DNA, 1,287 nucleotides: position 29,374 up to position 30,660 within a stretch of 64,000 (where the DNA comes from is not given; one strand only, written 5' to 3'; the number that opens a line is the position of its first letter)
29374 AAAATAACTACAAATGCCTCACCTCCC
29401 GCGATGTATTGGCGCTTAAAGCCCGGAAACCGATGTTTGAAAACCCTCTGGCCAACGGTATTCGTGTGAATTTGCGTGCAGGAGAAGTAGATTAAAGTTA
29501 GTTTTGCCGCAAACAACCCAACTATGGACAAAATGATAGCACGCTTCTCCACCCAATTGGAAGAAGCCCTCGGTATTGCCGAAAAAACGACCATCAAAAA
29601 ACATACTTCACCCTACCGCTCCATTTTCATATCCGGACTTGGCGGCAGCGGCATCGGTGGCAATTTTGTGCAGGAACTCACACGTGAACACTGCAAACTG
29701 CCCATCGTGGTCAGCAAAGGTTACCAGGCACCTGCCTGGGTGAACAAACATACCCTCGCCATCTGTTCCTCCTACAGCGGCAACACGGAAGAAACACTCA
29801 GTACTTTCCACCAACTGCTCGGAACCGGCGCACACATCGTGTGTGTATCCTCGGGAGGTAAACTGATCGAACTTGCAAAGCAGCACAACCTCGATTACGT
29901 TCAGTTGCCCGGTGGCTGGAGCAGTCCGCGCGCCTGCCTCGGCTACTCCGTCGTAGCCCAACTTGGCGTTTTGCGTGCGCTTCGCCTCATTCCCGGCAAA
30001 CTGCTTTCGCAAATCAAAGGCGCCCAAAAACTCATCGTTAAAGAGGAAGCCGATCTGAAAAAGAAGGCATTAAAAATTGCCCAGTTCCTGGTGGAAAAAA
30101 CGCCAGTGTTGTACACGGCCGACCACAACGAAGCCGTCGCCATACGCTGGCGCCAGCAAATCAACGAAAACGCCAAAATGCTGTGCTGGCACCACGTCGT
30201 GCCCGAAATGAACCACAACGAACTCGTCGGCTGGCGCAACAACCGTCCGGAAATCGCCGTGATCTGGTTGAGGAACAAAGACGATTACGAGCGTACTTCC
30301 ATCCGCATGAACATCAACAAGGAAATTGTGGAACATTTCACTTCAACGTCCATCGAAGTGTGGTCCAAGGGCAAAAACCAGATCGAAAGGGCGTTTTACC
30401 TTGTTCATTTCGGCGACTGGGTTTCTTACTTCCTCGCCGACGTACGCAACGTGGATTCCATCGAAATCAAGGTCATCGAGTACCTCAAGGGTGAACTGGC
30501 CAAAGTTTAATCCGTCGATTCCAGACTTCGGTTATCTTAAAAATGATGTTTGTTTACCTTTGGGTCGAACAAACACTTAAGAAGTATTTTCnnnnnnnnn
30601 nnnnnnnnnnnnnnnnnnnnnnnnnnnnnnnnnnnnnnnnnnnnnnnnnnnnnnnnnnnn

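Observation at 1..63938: The whole window is one zero-spacer, apparently perfect 2 x 31,969-bp palindrome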

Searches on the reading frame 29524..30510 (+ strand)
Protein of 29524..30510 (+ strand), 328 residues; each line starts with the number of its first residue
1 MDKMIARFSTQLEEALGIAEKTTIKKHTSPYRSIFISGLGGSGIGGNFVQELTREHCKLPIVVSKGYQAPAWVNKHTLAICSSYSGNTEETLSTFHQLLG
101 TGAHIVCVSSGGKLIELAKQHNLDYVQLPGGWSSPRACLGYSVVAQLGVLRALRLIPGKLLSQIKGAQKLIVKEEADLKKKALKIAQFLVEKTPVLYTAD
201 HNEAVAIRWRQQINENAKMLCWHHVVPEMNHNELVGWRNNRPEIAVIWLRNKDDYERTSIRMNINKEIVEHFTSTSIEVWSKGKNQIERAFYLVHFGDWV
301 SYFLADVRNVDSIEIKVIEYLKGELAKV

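Call 12: find_encoding_contigs(protein=window:29524-30510:+, flank=10000, max_places=10)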
Protein window:29524-30510:+ (328 aa): 1 contig read that carries it; 1 place shown.
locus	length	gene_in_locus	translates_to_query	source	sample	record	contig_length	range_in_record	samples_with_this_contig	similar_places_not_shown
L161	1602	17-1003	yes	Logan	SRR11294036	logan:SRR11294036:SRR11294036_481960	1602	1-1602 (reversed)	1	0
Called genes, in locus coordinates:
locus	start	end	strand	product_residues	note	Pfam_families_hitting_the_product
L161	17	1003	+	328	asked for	PF10432:bact-PGI_C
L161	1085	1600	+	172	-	?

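Call 22: search_protein_families(library=pfam, proteins=[window:29524-30510:+])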
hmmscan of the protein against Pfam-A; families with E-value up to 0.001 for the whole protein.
window:29524-30510:+ (328 aa): 1 family
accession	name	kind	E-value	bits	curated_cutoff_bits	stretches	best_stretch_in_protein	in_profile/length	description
PF10432.14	bact-PGI_C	-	2.1e-49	167.8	24.5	1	179-325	2-151/151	Bacterial phospho-glucose isomerase C-terminal SIS domain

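Call 27: list_cluster_members(proteins=[P0126, P0127, P0129, P0130, P0131, window:29524-30510:+, window:28464-29495:+, P0001])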
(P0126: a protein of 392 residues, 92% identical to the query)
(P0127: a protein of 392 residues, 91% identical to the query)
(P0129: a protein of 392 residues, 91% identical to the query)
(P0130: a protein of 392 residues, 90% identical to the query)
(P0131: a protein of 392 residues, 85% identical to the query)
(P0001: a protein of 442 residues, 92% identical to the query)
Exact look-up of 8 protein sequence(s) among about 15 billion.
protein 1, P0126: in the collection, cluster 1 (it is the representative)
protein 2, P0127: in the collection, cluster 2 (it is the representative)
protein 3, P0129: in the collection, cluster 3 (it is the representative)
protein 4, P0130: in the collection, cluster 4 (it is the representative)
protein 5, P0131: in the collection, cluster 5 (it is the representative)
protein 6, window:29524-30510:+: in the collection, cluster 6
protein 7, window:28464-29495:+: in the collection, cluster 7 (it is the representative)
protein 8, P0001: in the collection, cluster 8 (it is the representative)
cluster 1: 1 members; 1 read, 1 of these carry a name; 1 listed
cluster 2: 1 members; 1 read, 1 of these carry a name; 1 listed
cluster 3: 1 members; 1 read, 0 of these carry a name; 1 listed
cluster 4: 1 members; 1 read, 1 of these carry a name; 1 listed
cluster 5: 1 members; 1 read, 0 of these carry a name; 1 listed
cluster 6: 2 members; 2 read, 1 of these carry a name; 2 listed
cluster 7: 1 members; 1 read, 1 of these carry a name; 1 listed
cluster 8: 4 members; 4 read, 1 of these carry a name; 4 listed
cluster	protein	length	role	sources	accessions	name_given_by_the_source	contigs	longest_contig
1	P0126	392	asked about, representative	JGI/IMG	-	acetyl-CoA C-acetyltransferase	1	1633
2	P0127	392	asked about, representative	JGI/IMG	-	acetyl-CoA C-acetyltransferase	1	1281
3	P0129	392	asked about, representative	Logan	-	-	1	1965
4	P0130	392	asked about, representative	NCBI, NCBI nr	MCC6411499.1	MAG: acetyl-CoA C-acyltransferase [Saprospiraceae bacterium] | acetyl-CoA C-acyltransferase [Saprospiraceae bacterium]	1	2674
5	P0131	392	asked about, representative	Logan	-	-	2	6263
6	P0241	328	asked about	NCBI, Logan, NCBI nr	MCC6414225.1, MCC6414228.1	MAG: bifunctional phosphoglucose/phosphomannose isomerase [Saprospiraceae bacterium] | bifunctional phosphoglucose/phosphomannose isomerase [Saprospiraceae bacterium]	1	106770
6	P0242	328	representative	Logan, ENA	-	-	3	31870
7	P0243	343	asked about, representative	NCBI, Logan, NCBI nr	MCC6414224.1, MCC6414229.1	MAG: SH3 domain-containing protein [Saprospiraceae bacterium] | SH3 domain-containing protein [Saprospiraceae bacterium]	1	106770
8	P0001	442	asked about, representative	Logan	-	-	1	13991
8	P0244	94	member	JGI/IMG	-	glucose-6-phosphate isomerase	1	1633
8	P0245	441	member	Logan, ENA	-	-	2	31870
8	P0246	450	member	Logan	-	-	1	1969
